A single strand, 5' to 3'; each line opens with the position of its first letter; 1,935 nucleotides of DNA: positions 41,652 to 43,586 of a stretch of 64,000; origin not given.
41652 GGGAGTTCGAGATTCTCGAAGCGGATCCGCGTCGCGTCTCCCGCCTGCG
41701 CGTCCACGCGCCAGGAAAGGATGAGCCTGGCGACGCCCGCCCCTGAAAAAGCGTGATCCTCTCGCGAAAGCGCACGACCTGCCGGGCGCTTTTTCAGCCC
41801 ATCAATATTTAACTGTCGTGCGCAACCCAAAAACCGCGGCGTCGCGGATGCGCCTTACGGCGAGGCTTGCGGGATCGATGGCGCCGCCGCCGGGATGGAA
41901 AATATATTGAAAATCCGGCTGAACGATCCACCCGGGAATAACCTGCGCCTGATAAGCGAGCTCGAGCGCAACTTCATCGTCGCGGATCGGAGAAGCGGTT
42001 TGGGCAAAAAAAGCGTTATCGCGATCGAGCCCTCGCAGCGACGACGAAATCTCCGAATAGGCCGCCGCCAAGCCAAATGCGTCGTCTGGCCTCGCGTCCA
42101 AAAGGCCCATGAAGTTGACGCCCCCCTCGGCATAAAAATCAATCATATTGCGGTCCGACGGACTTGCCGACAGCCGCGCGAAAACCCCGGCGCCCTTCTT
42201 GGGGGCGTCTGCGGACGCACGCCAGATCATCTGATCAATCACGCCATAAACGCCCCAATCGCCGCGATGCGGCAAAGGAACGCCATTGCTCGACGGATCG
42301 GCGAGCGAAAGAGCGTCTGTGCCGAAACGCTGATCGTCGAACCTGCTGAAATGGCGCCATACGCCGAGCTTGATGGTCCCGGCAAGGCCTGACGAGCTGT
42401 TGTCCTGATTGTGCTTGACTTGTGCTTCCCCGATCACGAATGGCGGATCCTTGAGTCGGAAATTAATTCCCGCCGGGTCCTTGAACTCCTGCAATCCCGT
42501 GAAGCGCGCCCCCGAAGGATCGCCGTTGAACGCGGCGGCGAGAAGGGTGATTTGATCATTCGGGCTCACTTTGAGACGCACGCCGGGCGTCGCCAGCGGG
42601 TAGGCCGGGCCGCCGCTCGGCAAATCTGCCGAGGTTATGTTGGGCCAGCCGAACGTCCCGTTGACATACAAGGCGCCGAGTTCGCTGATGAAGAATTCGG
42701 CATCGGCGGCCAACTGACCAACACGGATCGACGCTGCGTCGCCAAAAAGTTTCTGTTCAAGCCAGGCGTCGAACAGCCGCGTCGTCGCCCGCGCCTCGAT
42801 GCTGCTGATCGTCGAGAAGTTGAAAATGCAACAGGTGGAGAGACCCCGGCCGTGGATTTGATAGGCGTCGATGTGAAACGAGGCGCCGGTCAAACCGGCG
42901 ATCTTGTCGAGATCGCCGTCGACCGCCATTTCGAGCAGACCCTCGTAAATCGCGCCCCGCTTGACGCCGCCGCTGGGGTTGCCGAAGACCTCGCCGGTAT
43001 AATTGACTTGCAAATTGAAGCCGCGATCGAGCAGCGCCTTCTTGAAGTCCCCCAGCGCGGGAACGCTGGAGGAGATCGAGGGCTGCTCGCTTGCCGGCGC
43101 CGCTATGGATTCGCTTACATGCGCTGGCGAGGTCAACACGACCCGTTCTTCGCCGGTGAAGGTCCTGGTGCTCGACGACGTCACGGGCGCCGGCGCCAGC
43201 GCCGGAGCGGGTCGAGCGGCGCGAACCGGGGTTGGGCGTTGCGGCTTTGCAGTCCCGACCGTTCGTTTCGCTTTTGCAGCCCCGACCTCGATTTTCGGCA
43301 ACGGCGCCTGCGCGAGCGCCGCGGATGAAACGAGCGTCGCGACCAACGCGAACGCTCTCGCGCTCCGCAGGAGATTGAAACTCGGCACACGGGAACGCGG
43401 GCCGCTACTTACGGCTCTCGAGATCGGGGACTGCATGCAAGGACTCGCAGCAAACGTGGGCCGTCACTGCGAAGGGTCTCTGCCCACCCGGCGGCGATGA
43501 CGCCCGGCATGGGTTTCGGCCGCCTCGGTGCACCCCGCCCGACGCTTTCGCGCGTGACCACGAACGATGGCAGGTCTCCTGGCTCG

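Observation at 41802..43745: Cobalamin riboswitch controlling an OprB-family porin, inserted antisense between corC and lnt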

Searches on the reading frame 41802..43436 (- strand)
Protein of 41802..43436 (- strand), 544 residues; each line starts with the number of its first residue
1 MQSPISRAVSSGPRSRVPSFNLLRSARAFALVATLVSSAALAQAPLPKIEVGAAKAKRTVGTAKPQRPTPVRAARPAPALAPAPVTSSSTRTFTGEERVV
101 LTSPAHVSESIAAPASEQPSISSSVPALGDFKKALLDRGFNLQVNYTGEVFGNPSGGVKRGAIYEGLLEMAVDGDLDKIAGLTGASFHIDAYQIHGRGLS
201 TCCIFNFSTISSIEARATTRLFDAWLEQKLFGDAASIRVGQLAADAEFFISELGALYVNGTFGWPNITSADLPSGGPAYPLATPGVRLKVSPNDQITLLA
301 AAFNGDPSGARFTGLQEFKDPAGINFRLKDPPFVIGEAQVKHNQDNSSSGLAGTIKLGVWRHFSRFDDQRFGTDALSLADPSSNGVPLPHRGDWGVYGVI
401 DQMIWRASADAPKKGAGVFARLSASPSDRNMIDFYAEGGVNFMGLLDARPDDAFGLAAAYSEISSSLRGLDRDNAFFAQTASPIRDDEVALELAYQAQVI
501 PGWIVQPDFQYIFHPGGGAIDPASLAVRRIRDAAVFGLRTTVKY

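Call 5: search_protein_families(library=pfam, proteins=[window:41802-43436:-], max_evalue=0.001)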
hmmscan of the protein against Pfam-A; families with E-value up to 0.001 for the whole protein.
window:41802-43436:- (544 aa): 1 family
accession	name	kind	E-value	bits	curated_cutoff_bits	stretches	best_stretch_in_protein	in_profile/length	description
PF04966.18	OprB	-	3.6e-92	310.1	22.9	1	159-543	1-371/372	Carbohydrate-selective porin, OprB family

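Call 6: search_protein_families(library=ncbifam, proteins=[window:41802-43436:-], max_evalue=0.001)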
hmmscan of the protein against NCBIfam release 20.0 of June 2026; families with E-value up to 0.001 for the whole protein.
window:41802-43436:- (544 aa): 0 families

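Call 8: find_homologous_proteins(query=window:41802-43436:-)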
Query window:41802-43436:- (544 aa): 3402 proteins with E <= 0.001 among 8000 candidates; the best 120 are listed.
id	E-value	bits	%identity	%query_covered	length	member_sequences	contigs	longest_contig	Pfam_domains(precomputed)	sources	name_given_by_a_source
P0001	0.0e+0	1034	100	85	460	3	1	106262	PF04966.19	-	-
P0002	4.8e-246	836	74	93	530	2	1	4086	PF04966.19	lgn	-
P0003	9.7e-232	788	69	93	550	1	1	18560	PF04966.19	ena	-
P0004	3.2e-210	717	71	82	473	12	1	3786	PF04966.19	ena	-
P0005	6.6e-210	716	64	94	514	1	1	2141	PF04966.19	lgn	-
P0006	2.1e-208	712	62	97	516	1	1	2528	PF04966.19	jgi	jgi:porin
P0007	6.6e-208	710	66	86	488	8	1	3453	PF04966.19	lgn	-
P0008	2.7e-205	701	70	78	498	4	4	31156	PF04966.19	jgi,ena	jgi:porin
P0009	1.0e-204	699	68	81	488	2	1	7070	PF04966.19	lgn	-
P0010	1.1e-203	696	70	81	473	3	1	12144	PF04966.19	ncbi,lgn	-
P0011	6.7e-202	690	67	82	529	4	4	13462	PF04966.19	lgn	-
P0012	1.8e-201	689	69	80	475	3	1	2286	PF04966.19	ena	-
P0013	2.2e-200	685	63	90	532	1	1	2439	PF04966.19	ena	-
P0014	2.2e-199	682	69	80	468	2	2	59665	PF04966.19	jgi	jgi:porin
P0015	3.0e-199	681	66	83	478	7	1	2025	PF04966.19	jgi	jgi:porin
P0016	2.6e-198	678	68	81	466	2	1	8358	PF04966.19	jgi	-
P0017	8.1e-198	677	68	80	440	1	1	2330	PF04966.19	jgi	-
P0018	2.9e-195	668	66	81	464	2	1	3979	PF04966.19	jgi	jgi:porin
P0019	1.1e-193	663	65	83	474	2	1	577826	PF04966.19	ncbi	-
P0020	1.4e-193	663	67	80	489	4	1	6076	PF04966.19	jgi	jgi:porin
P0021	2.5e-193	662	65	82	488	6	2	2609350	PF04966.19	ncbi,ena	ncbi:MAG: carbohydrate porin [Methylocella sp.]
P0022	2.4e-192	658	65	81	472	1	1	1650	PF04966.19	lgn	-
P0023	2.1e-190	652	65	82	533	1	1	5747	PF04966.19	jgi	jgi:porin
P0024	6.4e-190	650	66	81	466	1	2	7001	PF04966.19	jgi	jgi:porin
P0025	7.9e-190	650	67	80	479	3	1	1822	PF04966.19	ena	-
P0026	1.7e-189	649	66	80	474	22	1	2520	PF04966.19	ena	-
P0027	3.7e-189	648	65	80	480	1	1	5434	PF04966.19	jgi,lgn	-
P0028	5.5e-189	647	65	79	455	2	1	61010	PF04966.19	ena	-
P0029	6.6e-189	647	65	79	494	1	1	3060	PF04966.19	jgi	jgi:porin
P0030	1.0e-188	647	60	85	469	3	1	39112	PF04966.19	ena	-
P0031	2.2e-188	645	67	79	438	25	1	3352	PF04966.19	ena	-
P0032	1.3e-187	643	66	80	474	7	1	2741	PF04966.19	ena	-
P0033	2.8e-187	642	64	80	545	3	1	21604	PF04966.19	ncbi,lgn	-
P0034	1.4e-186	639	63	80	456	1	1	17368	PF04966.19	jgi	jgi:porin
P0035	1.7e-186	639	61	88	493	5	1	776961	PF04966.19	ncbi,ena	-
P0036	3.8e-186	638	63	82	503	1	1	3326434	PF04966.19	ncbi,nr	ncbi:carbohydrate porin [Beijerinckiaceae bacterium]|nr:carbohydrate porin [Beijerinckiaceae bacteri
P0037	9.9e-186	637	63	79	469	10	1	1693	PF04966.19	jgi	jgi:porin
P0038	1.2e-185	636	62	82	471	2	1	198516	PF04966.19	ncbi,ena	-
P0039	1.8e-185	636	62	82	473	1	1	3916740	PF04966.19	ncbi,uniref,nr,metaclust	ncbi:carbohydrate porin [Methylocapsa acidiphila]|uniref:carbohydrate porin n=1 Tax=Methylocapsa aci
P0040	1.8e-185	636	65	79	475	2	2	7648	PF04966.19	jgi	jgi:porin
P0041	2.2e-185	635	64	80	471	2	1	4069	PF04966.19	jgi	jgi:porin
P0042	3.8e-185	635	65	80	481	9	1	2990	PF04966.19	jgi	jgi:porin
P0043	5.6e-185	634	62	82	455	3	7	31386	PF04966.19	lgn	-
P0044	4.7e-184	631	63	83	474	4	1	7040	PF04966.19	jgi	jgi:porin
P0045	1.1e-183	630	62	83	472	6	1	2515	PF04966.19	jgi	jgi:porin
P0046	1.4e-183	630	63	82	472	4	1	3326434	PF04966.19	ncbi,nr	ncbi:carbohydrate porin [Beijerinckiaceae bacterium]|nr:carbohydrate porin [Beijerinckiaceae bacteri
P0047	1.8e-183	629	63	79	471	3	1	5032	PF04966.19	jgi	jgi:porin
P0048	2.0e-183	629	66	78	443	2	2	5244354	PF04966.19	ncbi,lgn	-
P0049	4.3e-183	628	64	80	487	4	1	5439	PF04966.19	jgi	jgi:porin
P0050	4.6e-183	628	63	81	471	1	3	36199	PF04966.19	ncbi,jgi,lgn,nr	ncbi:MAG: carbohydrate porin [Methylocella sp.]|nr:MAG: carbohydrate porin [Hyphomicrobiales bacteri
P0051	5.4e-183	628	57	95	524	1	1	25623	PF04966.19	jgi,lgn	jgi:porin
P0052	9.5e-183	627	65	80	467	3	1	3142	PF04966.19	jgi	jgi:porin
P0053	1.6e-182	626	63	81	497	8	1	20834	PF04966.19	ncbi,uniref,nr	ncbi:carbohydrate porin [Methylocystis sp. H62]|uniref:carbohydrate porin n=1 Tax=Methylocystis sp. 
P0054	2.5e-182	625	65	80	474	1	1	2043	PF04966.19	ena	-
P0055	3.2e-182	625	62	82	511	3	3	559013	PF04966.19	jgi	jgi:porin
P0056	7.7e-182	624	61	88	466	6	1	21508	PF04966.19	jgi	jgi:porin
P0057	1.4e-181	623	63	82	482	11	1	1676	PF04966.19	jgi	jgi:porin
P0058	1.8e-181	623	63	82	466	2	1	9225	PF04966.19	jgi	jgi:porin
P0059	4.7e-181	621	63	81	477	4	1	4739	PF04966.19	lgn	-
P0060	8.1e-181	620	63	81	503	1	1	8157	PF04966.19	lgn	-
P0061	8.9e-181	620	63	81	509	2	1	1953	PF04966.19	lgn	-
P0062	9.3e-181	620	62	81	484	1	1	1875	PF04966.19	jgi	jgi:porin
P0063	1.2e-180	620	61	81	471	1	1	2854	PF04966.19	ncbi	-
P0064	1.5e-180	620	63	81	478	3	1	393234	PF04966.19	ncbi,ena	-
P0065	2.3e-180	619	64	79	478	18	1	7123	PF04966.19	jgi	jgi:porin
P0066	3.4e-180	618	64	79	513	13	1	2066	PF04966.19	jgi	jgi:porin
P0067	3.4e-180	618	61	83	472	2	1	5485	PF04966.19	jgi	jgi:porin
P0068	4.5e-180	618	60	83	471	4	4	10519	PF04966.19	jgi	jgi:porin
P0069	4.9e-180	618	62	81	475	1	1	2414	PF04966.19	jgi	jgi:porin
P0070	7.1e-180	617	64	80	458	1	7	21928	PF04966.19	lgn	-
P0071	1.6e-179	616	63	81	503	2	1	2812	PF04966.19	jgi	jgi:porin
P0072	2.2e-179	616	61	81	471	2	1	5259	PF04966.19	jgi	-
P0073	2.7e-179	615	62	81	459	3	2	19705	PF04966.19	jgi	jgi:porin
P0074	3.1e-179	615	63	80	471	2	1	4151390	PF04966.19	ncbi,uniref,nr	ncbi:carbohydrate porin [Methylocapsa sp. D3K7]|uniref:carbohydrate porin n=1 Tax=Methylocapsa sp. D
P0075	6.0e-179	614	62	81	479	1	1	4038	PF04966.19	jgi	jgi:porin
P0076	1.1e-178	613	59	81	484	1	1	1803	PF04966.19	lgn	-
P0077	1.3e-178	613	61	81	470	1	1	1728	PF04966.19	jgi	-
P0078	1.5e-178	613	61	81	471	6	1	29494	PF04966.19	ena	-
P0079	1.9e-178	613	59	80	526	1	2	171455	PF04966.19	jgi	jgi:porin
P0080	5.8e-178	611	63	80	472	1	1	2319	PF04966.19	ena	-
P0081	6.7e-178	611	61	81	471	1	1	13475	PF04966.19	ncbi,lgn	ncbi:MAG: carbohydrate porin [Methylocella sp.]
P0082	7.3e-178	611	64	80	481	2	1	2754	PF04966.19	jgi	jgi:porin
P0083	8.7e-178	610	63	79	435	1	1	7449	PF04966.19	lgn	-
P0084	1.0e-177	610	63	81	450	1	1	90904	PF04966.19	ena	-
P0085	1.6e-177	610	63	79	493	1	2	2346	PF04966.19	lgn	-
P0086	2.1e-177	609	60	80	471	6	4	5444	PF04966.19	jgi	jgi:porin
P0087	3.7e-177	608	62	81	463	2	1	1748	PF04966.19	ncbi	-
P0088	1.0e-176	607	62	80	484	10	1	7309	PF04966.19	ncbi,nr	ncbi:MAG TPA: carbohydrate porin [Methylocella sp.]|nr:carbohydrate porin [Methylocella sp.]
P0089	1.1e-176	607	62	80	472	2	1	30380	PF04966.19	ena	-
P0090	1.3e-176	607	59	82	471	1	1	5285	PF04966.19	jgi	jgi:porin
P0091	1.3e-176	607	63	78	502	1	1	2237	PF04966.19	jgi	jgi:porin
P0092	1.5e-176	606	61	81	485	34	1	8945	PF04966.19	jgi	jgi:porin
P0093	2.4e-176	606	61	81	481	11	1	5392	PF04966.19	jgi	jgi:porin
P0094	4.8e-176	605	61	81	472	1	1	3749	PF04966.19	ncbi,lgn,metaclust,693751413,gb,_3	metaclust:\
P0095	8.3e-176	604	59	82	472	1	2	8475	PF04966.19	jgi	jgi:porin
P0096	9.3e-176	604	63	82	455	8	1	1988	PF04966.19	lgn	-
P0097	3.8e-175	602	60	83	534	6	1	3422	PF04966.19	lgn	-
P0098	6.2e-175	601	61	81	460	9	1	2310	PF04966.19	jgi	jgi:porin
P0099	1.1e-174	600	61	81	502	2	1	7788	PF04966.19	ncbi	-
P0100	1.3e-174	600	61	81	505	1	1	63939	PF04966.19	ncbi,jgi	-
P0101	1.7e-174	600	60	80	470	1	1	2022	PF04966.19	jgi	jgi:porin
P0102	3.0e-174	599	59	80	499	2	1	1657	PF04966.19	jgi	jgi:porin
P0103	3.4e-174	599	60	81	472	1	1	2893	PF04966.19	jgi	jgi:porin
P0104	3.8e-174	598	62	80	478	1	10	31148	PF04966.19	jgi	jgi:porin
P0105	4.8e-174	598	61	82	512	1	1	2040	PF04966.19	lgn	-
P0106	5.1e-174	598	59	82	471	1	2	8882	PF04966.19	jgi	jgi:porin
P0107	1.1e-173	597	61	81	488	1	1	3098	PF04966.19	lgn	-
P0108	1.7e-173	596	59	82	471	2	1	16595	PF04966.19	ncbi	ncbi:MAG: carbohydrate porin [Methylocella sp.]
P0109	2.2e-173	596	60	80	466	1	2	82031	PF04966.19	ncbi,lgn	-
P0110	3.7e-173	595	60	81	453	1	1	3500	PF04966.19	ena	-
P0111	5.3e-173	595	59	81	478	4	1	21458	PF04966.19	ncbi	ncbi:MAG TPA: carbohydrate porin [Methylocella sp.]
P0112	6.6e-173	594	63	79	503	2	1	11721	PF04966.19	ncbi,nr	ncbi:MAG: carbohydrate porin [Beijerinckiaceae bacterium]|nr:carbohydrate porin [Beijerinckiaceae ba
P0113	7.6e-173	594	62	78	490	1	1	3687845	PF04966.19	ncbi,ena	-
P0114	1.5e-172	593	61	80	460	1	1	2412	PF04966.19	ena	-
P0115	1.4e-171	590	61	78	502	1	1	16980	PF04966.19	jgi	jgi:porin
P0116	1.4e-171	590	59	80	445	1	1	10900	PF04966.19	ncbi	ncbi:MAG: carbohydrate porin [Methylocella sp.]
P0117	2.6e-171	589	60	80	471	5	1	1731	PF04966.19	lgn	-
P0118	4.8e-171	588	60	80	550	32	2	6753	PF04966.19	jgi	jgi:porin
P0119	1.4e-170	587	59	80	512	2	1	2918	PF04966.19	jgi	jgi:porin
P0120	1.6e-170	586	61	80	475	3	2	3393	PF04966.19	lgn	-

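Call 10: find_related_loci(query=window:41802-43436:-, collection=genome_contigs, flank=6000)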
Query window:41802-43436:- (544 aa) in genome_contigs; peptide patterns used: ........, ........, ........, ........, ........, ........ (x = any residue, [..] = any of these).
96 stretches matched a pattern; 11 encode a relative of the query (tblastn E <= 1e-3); 11 distinct loci.
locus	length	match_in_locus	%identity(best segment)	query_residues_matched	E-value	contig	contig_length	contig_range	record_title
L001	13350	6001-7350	62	97-544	0e+0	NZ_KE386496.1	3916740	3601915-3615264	Methylocapsa acidiphila B2 MetacDRAFT_Scaffold1.2, whole genome shotgun sequence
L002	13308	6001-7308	62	114-544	0e+0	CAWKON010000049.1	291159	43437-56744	MAG: uncultured Alphaproteobacteria bacterium isolate MFD04540.bin.2.97 genome assembly, contig: contig_8002, whole geno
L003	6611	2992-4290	62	114-544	3e-180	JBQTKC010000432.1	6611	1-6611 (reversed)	MAG: Beijerinckiaceae bacterium isolate SAR110 c_000000110714, whole genome shotgun sequence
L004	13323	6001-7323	59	106-544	1e-170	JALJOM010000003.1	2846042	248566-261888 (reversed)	MAG: Beijerinckiaceae bacterium isolate MO3_YZ.1 NODE_1_length_2846042_cov_1532.926957, whole genome shotgun sequence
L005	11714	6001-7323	46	103-544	4e-120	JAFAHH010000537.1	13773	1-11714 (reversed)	MAG: Acetobacteraceae bacterium isolate CP_BE_BS_16 BE_BS_k147_10901712, whole genome shotgun sequence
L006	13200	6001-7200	41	129-544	3e-103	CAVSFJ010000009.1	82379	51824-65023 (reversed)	MAG: uncultured Alphaproteobacteria bacterium isolate MFD02923.bin.3.85 genome assembly, contig: contig_27672, whole gen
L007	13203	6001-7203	44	128-544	1e-100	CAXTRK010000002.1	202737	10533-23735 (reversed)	MAG TPA_asm: uncultured Acetobacteraceae bacterium isolate public_SRR14721966_metawrap_bin.1 genome assembly, contig: pu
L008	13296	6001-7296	41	114-544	4e-96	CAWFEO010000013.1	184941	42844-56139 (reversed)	MAG: uncultured Alphaproteobacteria bacterium isolate MFD05684.bin.1.373 genome assembly, contig: contig_29682, whole ge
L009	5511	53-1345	41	113-544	7e-93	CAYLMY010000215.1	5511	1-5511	MAG TPA_asm: uncultured Undibacter sp. isolate SRP214966_co7_174 genome assembly, contig: NODE_16790_length_5511_cov_59.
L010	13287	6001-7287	39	119-544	8e-92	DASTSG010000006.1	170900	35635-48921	MAG TPA_asm: Pseudolabrys sp. isolate SMAG_U2274 k141_675998, whole genome shotgun sequence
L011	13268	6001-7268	64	125-544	4e-154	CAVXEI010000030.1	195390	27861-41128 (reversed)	MAG: uncultured Alphaproteobacteria bacterium isolate MFD02134.bin.2.130 genome assembly, contig: contig_670, whole geno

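Call 12: find_encoding_contigs(protein=P0003, flank=6000, max_places=3)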
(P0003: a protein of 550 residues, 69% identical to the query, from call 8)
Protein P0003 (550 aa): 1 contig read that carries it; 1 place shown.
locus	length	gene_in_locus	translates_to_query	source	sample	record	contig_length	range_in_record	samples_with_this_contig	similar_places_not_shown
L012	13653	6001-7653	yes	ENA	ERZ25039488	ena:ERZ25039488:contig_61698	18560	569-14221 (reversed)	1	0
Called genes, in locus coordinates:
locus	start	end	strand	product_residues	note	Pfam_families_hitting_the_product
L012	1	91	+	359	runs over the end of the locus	PF07508:Recombinase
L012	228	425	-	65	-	-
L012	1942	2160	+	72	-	-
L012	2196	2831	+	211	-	PF05063:MT-A70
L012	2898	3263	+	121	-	-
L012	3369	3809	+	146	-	-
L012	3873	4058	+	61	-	-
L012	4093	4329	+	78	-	-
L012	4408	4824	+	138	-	-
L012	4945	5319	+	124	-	-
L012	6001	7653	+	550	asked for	PF04966:OprB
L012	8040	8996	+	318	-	PF10399:UCR_Fe-S_N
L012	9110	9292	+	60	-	-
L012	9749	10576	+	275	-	PF13403:Hint_2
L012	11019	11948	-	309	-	-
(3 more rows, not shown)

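Call 13: find_encoding_contigs(protein=P0002, flank=6000, max_places=3)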
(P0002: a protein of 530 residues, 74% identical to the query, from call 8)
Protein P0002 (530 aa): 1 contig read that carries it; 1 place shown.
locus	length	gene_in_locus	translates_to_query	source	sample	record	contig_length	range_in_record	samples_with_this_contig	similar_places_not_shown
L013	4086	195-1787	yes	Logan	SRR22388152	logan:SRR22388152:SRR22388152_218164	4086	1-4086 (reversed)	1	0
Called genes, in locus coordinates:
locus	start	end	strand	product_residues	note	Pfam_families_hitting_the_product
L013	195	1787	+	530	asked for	PF04966:OprB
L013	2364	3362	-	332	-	PF13481:AAA_25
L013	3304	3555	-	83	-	-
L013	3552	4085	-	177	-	?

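Call 14: find_encoding_contigs(protein=P0008, flank=6000, max_places=4)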
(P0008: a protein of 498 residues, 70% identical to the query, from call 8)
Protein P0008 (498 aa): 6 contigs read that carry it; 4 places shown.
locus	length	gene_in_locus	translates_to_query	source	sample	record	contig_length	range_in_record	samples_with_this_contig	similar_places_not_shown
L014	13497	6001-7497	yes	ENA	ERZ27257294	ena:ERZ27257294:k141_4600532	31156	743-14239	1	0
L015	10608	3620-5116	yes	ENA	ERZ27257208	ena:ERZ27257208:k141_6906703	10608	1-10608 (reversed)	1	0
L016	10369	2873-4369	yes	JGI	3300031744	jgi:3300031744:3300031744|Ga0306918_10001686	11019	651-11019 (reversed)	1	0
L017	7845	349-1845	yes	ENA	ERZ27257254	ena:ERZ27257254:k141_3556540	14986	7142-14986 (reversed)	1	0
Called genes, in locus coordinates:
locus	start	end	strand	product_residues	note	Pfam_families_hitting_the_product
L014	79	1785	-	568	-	PF00083:Sugar_tr, PF07690:MFS_1, PF00083:Sugar_tr (weak)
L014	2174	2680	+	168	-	PF04314:LpqE-like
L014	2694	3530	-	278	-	PF08032:SpoU_sub_bind, PF00588:SpoU_methylase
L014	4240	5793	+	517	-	PF07642:BBP2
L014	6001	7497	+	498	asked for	PF04966:OprB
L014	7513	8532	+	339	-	PF25917:BSH_RND, PF25973:BSH_CzcB, PF25944:Beta-barrel_RND (weak), PF25954:Beta-barrel_RND_2, PF25967:RND-MFP_C (weak)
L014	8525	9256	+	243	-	PF00873:ACR_tran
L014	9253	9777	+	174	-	PF02321:OEP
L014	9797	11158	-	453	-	PF00289:Biotin_carb_N, PF02222:ATP-grasp, PF02786:CPSase_L_D2, PF07478:Dala_Dala_lig_C, PF02785:Biotin_carb_C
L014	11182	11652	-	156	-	PF00364:Biotin_lipoyl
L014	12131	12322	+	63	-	PF00584:SecE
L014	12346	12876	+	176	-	PF02357:NusG, PF00467:KOW (weak)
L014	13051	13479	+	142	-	PF03946:Ribosomal_L11_N, PF00298:Ribosomal_L11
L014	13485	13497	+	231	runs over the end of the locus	PF00687:Ribosomal_L1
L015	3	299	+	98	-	?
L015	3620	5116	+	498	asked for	PF04966:OprB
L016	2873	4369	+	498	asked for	PF04966:OprB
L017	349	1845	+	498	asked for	PF04966:OprB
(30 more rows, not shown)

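Call 18: find_encoding_contigs(protein=P0001, flank=10000, max_places=5)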
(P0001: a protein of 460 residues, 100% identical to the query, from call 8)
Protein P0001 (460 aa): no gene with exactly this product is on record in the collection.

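Call 36: find_related_loci(query=window:41802-43436:-, collection=metagenome_contigs, flank=4000)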
Query window:41802-43436:- (544 aa) in metagenome_contigs; peptide patterns used: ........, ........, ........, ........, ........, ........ (x = any residue, [..] = any of these).
154 stretches matched a pattern; 13 encode a relative of the query (tblastn E <= 1e-3); 13 distinct loci.
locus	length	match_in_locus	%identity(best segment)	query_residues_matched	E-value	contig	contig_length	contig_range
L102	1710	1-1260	69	125-544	0e+0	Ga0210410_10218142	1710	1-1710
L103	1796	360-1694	61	102-544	0e+0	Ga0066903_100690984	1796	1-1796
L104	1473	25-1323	62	114-544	0e+0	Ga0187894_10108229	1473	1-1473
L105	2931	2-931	66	237-544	4e-141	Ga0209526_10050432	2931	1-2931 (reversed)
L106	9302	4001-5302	65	113-544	0e+0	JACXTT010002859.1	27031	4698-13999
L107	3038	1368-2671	63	112-544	2e-128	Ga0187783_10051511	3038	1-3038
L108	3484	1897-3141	47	129-544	6e-113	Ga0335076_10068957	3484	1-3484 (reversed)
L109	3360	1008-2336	42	107-544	4e-108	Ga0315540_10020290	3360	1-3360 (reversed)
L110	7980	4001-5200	41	129-544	1e-103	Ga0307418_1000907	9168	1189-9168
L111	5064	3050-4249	41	129-544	2e-102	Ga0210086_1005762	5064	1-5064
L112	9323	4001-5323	40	105-544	6e-93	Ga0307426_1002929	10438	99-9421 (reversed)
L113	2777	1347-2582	39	135-544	7e-86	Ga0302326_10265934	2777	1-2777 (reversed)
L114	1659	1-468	65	387-542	7e-64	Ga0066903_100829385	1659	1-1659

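Call 60: search_solved_structures(query=A2, max_evalue=0.01)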
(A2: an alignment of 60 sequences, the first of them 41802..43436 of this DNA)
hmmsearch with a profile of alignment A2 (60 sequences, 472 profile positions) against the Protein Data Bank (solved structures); distinct sequences matched with E-value up to 0.01: 2.
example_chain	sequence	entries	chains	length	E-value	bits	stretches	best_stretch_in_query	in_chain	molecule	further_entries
4gey_A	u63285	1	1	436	1e-34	123.4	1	59-445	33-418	Porin B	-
4gf4_A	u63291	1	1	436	1.1e-34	123.3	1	59-445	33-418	Porin B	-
